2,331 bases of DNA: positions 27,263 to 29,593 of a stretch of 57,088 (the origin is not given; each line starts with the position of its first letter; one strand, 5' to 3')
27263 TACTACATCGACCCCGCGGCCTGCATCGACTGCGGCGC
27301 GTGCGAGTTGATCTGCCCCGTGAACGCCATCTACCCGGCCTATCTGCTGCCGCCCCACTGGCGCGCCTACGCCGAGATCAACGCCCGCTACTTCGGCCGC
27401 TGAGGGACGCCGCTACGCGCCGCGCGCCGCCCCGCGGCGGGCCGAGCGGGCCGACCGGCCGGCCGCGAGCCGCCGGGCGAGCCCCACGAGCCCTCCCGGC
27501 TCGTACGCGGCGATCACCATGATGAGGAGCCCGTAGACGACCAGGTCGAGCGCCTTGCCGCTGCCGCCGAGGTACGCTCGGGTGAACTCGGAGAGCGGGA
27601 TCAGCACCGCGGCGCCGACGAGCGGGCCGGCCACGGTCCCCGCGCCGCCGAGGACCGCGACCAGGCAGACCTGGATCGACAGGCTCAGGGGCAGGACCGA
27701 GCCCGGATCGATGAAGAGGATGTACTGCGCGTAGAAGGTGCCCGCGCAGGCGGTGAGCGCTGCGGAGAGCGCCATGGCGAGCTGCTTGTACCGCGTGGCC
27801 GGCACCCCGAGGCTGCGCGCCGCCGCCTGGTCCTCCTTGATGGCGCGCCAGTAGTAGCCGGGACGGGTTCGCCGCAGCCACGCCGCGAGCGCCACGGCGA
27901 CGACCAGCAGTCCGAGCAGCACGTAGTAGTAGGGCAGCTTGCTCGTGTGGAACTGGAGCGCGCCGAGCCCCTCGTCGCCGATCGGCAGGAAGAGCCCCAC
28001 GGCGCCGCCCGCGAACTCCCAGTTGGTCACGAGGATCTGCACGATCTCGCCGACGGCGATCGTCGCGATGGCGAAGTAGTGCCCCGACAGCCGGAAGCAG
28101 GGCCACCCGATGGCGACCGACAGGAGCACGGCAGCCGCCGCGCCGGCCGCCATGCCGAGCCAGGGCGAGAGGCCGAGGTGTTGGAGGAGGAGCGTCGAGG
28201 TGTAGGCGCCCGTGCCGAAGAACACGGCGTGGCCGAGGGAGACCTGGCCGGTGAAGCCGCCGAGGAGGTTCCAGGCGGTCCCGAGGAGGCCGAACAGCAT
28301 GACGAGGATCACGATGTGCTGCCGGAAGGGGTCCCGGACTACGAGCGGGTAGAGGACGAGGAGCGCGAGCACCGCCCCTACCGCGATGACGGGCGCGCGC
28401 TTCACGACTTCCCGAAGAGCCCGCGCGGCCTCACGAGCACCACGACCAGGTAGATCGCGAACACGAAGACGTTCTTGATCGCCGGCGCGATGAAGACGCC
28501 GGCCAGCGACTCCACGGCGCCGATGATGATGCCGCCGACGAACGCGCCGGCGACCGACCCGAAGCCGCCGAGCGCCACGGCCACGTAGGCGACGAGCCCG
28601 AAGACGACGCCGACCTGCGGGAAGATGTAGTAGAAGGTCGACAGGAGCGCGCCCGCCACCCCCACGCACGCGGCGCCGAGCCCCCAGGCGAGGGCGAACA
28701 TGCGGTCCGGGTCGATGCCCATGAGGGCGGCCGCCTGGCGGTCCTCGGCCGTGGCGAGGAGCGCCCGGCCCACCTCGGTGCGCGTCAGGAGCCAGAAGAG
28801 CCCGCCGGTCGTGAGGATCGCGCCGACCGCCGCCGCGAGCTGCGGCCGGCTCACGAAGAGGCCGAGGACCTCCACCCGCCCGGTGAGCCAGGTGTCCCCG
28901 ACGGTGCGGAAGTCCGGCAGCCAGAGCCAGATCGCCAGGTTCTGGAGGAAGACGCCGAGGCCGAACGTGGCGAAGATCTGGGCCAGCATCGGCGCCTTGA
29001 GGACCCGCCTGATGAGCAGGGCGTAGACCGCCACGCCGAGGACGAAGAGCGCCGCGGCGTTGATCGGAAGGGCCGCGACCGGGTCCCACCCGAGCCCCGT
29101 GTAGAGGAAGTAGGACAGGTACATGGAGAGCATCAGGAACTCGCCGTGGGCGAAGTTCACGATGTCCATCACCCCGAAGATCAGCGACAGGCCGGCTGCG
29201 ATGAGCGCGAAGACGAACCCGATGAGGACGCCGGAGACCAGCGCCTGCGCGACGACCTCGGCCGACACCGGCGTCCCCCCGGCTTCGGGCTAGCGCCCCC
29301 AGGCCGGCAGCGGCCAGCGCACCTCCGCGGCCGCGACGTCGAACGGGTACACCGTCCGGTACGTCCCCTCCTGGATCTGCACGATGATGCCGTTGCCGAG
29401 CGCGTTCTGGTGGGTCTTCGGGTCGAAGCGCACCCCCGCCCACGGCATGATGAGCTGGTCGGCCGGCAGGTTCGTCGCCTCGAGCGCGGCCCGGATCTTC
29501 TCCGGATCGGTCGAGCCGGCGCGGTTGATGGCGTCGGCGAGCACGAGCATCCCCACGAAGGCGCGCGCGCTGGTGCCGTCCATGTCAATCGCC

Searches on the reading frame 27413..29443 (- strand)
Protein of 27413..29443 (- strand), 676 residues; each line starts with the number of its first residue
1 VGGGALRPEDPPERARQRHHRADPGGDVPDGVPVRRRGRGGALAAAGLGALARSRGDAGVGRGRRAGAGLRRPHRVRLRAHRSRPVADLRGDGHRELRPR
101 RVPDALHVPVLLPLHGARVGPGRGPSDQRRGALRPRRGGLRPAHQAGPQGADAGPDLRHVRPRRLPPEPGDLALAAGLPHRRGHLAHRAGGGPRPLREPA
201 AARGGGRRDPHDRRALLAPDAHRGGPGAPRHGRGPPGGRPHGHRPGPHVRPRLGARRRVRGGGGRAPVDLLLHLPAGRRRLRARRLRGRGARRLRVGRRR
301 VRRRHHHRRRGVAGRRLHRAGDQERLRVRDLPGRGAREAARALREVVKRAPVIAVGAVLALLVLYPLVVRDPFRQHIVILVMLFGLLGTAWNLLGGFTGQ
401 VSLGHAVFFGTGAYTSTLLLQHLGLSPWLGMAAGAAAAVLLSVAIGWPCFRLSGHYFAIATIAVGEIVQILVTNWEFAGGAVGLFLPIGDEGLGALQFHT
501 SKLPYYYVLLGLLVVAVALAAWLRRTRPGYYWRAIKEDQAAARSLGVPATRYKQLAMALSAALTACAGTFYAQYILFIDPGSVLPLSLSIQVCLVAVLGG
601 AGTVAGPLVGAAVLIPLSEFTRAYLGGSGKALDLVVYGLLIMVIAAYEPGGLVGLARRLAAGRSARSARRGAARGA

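Call 15: search_protein_families(library=ncbifam, proteins=[window:27413-29443:-])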
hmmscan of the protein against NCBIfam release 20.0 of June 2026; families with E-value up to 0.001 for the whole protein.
window:27413-29443:- (676 aa): 7 families
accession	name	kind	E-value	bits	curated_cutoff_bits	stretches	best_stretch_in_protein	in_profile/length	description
NF008450.0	PRK11301.1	subfamily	1.8e-34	119.9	366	2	353-483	91-221/418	high-affinity branched-chain amino acid ABC transporter permease LivM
TIGR03408.1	urea_trans_UrtC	equivalog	7.4e-24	85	296.2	1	427-655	88-313/313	urea ABC transporter permease subunit UrtC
TIGR03727.1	urea_t_UrtC_arc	equivalog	7e-22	77.8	575.55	1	354-669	31-355/369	urea ABC transporter, permease protein UrtC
NF008011.0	PRK10740.1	equivalog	2.3e-10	40.6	379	1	380-654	18-301/308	high-affinity branched-chain amino acid ABC transporter permease LivH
TIGR03409.1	urea_trans_UrtB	equivalog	1.7e-08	34.5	250.3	1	393-655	23-288/291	urea ABC transporter permease subunit UrtB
NF011961.0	PRK15432.1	equivalog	9.2e-08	31.7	388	1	510-615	162-273/344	autoinducer 2 ABC transporter permease LsrC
TIGR03622.1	urea_t_UrtB_arc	equivalog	1.6e-07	30.9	374.25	1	392-658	22-282/284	urea ABC transporter, permease protein UrtB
